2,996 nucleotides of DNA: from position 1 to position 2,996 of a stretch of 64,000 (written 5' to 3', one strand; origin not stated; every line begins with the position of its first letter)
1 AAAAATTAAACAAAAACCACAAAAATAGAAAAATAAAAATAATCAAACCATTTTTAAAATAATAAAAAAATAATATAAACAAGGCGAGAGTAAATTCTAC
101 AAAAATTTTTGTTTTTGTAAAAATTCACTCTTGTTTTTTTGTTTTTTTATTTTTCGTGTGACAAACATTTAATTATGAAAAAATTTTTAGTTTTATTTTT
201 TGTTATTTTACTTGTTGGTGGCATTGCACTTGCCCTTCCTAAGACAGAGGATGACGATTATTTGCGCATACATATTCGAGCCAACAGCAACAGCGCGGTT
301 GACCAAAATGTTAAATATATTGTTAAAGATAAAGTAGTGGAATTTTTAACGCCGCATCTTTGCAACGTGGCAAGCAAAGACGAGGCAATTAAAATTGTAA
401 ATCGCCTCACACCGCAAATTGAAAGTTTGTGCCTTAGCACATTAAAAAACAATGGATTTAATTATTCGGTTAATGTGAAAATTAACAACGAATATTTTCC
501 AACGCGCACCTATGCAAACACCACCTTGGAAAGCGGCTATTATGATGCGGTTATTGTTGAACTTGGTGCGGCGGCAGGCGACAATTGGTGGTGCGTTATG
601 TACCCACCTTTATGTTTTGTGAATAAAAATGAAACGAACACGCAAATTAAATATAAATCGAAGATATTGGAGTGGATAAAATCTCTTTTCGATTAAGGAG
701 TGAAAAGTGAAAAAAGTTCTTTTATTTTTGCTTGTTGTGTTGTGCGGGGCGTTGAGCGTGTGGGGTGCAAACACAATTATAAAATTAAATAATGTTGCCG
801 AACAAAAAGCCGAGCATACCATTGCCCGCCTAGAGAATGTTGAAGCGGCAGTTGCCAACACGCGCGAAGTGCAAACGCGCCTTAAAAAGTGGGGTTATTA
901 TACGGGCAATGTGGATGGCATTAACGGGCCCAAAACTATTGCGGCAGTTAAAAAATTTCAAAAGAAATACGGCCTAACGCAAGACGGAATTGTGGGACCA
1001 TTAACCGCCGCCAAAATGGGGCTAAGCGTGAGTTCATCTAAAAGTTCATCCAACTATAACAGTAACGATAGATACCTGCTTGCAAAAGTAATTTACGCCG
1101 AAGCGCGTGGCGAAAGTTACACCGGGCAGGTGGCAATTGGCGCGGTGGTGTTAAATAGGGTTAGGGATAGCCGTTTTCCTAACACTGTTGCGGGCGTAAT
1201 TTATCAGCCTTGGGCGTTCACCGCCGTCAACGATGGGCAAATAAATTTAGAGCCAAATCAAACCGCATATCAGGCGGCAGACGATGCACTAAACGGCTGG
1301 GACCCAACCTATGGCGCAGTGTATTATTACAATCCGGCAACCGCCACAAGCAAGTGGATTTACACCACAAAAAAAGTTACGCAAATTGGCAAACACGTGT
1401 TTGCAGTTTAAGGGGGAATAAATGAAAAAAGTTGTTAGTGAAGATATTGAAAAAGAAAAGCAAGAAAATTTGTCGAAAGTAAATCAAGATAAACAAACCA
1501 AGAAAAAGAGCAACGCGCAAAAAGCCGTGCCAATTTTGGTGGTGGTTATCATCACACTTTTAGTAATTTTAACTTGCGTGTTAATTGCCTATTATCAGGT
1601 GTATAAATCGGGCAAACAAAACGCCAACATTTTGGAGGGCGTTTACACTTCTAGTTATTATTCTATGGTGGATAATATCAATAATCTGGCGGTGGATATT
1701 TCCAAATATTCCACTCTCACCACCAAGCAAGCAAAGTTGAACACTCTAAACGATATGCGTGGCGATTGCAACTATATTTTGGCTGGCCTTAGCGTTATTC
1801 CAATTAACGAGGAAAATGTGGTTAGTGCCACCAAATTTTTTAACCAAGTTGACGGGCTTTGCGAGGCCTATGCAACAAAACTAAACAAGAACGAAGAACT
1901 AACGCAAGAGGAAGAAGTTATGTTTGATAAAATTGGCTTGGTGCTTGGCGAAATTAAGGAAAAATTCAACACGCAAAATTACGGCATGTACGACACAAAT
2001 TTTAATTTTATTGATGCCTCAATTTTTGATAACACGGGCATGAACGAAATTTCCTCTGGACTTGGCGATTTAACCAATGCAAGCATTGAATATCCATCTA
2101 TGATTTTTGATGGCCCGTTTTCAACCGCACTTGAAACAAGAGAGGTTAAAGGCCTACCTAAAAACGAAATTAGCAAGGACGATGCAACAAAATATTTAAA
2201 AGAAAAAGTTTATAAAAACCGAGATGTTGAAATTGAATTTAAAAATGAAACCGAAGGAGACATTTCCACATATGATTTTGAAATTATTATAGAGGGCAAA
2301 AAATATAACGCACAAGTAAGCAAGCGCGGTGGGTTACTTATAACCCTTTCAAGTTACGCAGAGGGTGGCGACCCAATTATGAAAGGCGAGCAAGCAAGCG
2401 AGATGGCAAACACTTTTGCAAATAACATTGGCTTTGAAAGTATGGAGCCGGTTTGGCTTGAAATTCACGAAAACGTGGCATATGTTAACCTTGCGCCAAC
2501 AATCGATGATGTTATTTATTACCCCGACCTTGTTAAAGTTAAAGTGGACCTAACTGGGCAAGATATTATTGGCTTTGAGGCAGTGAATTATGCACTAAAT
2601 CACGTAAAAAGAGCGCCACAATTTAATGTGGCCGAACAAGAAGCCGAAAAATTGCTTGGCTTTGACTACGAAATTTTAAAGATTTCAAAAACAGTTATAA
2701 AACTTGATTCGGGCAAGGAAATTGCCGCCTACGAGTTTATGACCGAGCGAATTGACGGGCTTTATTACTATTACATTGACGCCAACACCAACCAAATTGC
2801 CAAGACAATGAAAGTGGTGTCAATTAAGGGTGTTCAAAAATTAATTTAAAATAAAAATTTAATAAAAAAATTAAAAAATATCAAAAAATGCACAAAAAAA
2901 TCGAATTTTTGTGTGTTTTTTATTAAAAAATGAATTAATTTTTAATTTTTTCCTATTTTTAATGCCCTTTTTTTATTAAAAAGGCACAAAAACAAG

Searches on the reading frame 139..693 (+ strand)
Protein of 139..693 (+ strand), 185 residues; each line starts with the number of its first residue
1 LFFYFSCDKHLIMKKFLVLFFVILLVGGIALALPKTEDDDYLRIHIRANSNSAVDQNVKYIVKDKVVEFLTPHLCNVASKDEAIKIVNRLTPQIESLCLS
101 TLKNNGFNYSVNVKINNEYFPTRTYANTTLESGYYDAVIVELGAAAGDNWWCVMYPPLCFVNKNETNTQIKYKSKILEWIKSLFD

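Call 99: search_protein_families(library=pfam, proteins=[window:139-693:+], max_evalue=0.00001)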
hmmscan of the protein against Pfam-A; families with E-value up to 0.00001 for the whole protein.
window:139-693:+ (185 aa): 1 family
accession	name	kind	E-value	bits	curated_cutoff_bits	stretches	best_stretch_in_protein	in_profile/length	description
PF09551.15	Spore_II_R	-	1.5e-42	145.5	25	1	39-163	2-126/128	Stage II sporulation protein R (spore_II_R)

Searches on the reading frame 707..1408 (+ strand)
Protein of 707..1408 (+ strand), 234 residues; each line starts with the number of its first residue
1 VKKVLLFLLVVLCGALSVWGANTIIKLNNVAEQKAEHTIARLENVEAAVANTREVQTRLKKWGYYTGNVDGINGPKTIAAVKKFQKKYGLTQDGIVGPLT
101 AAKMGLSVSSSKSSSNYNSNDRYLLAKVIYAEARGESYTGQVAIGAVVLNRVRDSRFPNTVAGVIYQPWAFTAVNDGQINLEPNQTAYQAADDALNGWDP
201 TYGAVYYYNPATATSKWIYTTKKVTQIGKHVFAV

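Call 99: search_protein_families(library=pfam, proteins=[window:707-1408:+], max_evalue=0.00001)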
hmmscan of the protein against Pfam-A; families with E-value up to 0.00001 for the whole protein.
window:707-1408:+ (234 aa): 2 families
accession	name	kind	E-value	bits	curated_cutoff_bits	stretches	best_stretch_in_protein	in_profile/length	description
PF07486.17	Hydrolase_2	-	1.2e-37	129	27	1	135-233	1-100/100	Cell Wall Hydrolase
PF01471.23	PG_binding_1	-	5.8e-20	71.7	23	1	51-104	4-57/57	Putative peptidoglycan binding domain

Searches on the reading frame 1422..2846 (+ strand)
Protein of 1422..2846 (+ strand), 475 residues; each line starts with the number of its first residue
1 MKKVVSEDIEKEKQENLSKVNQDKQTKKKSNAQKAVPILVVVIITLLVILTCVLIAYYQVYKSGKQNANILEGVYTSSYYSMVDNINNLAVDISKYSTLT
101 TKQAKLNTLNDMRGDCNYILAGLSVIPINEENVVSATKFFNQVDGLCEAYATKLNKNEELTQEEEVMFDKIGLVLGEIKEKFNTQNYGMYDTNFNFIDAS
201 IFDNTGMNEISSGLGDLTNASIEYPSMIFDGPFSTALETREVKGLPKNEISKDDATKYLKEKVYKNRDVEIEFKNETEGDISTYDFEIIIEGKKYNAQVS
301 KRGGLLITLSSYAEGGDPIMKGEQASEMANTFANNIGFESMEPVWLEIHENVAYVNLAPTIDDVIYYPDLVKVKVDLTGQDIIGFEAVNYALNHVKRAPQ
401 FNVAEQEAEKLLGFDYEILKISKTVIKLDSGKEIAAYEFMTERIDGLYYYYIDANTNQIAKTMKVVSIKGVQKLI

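Call 99: search_protein_families(library=pfam, proteins=[window:1422-2846:+], max_evalue=0.00001)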
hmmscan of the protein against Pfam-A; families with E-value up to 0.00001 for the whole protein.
window:1422-2846:+ (475 aa): 2 families
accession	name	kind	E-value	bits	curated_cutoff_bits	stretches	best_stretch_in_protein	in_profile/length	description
PF14620.12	YPEB_PepSY1-2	-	1.9e-36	126.4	31.7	1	213-398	4-193/195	YpeB sporulation, PepSY1 and PepSY2 domains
PF20769.2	YPEB_N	-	4.4e-11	43.3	27.3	1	68-183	6-121/136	YpeB N-terminal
